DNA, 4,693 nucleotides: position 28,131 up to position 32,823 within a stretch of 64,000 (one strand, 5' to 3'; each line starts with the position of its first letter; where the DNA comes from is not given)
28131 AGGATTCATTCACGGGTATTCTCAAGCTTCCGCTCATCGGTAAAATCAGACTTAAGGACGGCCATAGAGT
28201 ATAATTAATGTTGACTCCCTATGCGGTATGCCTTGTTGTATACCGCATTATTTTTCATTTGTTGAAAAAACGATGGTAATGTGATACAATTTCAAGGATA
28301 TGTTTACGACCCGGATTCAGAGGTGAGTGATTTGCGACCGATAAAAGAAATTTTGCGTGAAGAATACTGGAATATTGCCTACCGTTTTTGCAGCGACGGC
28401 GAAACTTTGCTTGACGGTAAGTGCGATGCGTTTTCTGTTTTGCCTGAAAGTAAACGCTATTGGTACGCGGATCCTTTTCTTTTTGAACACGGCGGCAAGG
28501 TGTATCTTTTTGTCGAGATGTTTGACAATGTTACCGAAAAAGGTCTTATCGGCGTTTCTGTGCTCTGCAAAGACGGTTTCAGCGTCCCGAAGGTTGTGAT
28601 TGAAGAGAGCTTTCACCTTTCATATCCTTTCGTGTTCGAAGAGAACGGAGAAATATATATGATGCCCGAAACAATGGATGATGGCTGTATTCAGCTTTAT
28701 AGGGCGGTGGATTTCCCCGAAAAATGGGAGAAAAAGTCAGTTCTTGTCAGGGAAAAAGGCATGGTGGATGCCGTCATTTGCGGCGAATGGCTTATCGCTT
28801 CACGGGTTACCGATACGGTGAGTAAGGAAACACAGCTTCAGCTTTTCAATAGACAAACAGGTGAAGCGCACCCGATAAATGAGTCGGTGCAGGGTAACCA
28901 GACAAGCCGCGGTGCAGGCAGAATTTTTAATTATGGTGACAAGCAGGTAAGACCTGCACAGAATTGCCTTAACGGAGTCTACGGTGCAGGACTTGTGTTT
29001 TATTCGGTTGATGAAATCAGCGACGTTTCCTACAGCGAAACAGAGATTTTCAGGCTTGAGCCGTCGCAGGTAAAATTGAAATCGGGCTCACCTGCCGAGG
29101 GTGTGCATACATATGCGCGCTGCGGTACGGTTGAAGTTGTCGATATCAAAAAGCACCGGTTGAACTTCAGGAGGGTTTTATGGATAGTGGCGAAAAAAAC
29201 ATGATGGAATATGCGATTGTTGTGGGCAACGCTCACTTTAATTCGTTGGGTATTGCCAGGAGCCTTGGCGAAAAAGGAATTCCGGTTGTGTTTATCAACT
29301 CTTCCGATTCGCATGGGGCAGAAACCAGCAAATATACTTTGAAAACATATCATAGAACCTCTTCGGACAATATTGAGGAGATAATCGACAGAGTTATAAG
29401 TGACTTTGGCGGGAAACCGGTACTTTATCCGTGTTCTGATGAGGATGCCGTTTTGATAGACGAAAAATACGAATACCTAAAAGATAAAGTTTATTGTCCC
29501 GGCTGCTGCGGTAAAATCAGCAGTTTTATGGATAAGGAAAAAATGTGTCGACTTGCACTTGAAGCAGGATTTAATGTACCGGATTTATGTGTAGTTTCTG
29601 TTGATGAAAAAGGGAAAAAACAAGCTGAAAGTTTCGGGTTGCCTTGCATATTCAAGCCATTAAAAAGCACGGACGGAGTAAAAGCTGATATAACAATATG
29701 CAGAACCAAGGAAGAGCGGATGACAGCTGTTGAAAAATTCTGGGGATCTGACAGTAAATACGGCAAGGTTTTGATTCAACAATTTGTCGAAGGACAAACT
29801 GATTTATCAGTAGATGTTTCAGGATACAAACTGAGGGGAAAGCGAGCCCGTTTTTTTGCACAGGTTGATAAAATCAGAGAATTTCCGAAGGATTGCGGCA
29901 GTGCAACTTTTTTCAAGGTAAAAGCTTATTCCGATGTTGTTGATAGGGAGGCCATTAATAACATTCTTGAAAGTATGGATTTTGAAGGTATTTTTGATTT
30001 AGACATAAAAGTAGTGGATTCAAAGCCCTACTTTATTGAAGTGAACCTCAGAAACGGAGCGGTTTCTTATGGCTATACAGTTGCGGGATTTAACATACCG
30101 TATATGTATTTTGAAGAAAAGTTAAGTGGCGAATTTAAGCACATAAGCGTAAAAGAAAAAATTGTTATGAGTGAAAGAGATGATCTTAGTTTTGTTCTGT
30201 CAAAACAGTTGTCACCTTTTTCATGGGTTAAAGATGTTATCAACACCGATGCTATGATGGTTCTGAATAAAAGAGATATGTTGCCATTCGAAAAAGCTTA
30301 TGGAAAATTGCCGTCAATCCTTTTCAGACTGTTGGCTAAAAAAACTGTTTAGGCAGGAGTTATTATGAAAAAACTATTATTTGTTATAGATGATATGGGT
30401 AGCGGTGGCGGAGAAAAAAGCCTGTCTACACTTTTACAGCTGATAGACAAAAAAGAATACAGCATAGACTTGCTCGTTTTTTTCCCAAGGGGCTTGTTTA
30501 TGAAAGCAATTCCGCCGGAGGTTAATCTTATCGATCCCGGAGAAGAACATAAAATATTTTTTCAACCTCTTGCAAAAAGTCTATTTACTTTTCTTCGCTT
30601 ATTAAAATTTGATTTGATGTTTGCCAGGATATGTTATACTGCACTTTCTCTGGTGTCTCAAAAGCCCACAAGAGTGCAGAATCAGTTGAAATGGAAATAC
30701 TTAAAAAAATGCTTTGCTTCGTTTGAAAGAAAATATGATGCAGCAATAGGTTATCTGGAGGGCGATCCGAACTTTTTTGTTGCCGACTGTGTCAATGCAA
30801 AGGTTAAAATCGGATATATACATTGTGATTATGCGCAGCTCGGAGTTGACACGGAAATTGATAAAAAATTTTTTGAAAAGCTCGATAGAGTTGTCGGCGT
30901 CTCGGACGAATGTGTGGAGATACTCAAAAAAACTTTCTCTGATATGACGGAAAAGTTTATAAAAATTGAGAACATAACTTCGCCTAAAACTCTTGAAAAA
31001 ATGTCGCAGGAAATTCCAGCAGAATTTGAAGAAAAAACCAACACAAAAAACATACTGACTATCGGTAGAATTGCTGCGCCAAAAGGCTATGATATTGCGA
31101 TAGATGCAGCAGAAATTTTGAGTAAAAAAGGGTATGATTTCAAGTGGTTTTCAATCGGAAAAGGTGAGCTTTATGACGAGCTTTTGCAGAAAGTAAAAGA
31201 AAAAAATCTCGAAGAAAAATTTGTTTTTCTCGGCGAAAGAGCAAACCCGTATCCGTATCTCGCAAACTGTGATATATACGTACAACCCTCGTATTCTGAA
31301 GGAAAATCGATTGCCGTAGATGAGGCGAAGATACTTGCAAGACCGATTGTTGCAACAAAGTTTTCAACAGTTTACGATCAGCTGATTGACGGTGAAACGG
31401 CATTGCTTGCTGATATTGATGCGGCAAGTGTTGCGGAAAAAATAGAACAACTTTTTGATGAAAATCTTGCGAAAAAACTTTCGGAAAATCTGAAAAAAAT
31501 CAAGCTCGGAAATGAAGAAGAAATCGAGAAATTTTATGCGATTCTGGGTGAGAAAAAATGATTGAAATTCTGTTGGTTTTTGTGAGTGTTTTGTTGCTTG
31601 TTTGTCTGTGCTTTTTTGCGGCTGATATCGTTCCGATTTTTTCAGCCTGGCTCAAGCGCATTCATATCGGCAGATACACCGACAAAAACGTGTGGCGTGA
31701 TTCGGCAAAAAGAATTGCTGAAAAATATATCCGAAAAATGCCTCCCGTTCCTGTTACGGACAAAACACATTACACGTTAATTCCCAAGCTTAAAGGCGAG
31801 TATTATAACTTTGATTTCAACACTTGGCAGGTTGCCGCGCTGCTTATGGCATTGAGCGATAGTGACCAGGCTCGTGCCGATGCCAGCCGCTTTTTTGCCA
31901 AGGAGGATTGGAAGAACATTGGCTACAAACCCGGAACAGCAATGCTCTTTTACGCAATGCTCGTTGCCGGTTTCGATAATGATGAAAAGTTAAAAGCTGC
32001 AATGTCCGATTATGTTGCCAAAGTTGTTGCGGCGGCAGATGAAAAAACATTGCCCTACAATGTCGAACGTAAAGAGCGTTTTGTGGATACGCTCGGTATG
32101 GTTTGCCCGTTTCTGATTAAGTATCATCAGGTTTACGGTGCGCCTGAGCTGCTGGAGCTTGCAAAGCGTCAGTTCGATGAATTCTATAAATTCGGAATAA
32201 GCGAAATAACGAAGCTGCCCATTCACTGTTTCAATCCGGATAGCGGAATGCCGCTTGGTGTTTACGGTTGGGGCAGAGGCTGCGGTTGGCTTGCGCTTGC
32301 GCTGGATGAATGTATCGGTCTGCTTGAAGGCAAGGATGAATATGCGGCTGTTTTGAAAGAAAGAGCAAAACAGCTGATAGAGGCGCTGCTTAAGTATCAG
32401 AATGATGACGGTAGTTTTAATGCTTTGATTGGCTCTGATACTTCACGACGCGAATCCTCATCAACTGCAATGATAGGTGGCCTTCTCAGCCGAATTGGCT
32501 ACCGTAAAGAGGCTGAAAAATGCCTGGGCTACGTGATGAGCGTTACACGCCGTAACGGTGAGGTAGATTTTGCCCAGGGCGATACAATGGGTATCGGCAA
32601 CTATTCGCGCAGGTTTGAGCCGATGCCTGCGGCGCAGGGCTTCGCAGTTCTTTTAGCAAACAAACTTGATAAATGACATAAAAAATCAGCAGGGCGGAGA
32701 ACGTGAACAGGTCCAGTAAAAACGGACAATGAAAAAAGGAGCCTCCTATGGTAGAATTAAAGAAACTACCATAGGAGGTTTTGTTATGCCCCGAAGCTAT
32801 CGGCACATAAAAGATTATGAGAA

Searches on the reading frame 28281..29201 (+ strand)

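Call 24: search_protein_families(library=pfam, max_evalue=0.001, proteins=[window:28281-29201:+])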
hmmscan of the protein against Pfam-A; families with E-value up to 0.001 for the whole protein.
window:28281-29201:+ (307 aa): 1 family
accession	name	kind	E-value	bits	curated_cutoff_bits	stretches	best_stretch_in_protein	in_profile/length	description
PF24793.1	GINT1_N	-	6e-36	124.4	27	1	61-257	59-266/304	Glucosamine inositolphosphorylceramide transferase 1, N-terminal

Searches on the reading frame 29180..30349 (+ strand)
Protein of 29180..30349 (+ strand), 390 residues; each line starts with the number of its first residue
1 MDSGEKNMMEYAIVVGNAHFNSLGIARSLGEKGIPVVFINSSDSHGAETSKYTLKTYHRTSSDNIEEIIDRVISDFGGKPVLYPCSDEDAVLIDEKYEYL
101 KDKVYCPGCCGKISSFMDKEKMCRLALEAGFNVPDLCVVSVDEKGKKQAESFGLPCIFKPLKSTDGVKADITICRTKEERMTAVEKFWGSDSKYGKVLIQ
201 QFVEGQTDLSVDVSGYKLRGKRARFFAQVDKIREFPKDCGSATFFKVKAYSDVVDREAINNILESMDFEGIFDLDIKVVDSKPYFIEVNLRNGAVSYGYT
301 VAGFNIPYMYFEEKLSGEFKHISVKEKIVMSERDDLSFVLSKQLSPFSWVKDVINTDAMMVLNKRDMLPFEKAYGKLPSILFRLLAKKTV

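Call 24: search_protein_families(library=pfam, max_evalue=0.001, proteins=[window:29180-30349:+])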
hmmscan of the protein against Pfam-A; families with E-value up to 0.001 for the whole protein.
window:29180-30349:+ (390 aa): 3 families
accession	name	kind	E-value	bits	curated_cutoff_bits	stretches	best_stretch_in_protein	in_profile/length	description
PF02655.19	ATP-grasp_3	-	4.8e-07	30.4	23.2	1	118-291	3-156/160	ATP-grasp domain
PF15632.11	ATPgrasp_Ter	-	2.2e-05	24.7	29.1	1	247-328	43-123/131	ATP-grasp in the biosynthetic pathway with Ter operon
PF02222.28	ATP-grasp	-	0.00094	19.3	27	0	128-291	5-162/179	ATP-grasp domain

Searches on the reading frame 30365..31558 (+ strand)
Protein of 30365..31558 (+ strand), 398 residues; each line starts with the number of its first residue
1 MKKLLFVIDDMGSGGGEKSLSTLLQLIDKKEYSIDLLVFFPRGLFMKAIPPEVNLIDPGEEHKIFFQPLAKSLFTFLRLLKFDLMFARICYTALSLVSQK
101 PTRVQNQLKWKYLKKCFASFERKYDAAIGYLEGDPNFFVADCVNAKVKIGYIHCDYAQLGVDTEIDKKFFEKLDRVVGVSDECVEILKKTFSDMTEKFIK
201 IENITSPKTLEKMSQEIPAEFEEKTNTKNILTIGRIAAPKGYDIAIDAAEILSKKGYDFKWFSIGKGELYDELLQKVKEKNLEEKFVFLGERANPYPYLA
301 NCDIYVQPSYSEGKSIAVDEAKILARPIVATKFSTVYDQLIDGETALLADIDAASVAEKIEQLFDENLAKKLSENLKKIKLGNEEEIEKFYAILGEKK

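Call 24: search_protein_families(library=pfam, max_evalue=0.001, proteins=[window:30365-31558:+])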
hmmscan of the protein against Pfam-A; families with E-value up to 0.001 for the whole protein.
window:30365-31558:+ (398 aa): 3 families
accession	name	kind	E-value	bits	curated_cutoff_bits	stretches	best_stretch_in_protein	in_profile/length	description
PF00534.26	Glycos_transf_1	-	1.6e-24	86.8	26.4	1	215-378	3-171/172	Glycosyl transferases group 1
PF13692.12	Glyco_trans_1_4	-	1.2e-22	81.1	27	1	228-365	2-141/142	Glycosyl transferases group 1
PF20706.3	GT4-conflict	-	0.00038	20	26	1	163-342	137-322/385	Family 4 Glycosyltransferase in conflict systems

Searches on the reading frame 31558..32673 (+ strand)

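Call 24: search_protein_families(library=pfam, max_evalue=0.001, proteins=[window:31558-32673:+])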
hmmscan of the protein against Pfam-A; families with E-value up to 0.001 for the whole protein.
window:31558-32673:+ (372 aa): 1 family
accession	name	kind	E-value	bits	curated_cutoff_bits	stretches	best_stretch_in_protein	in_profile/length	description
PF07470.19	Glyco_hydro_88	-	4.1e-22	79.1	26.6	1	135-335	86-307/352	Glycosyl Hydrolase Family 88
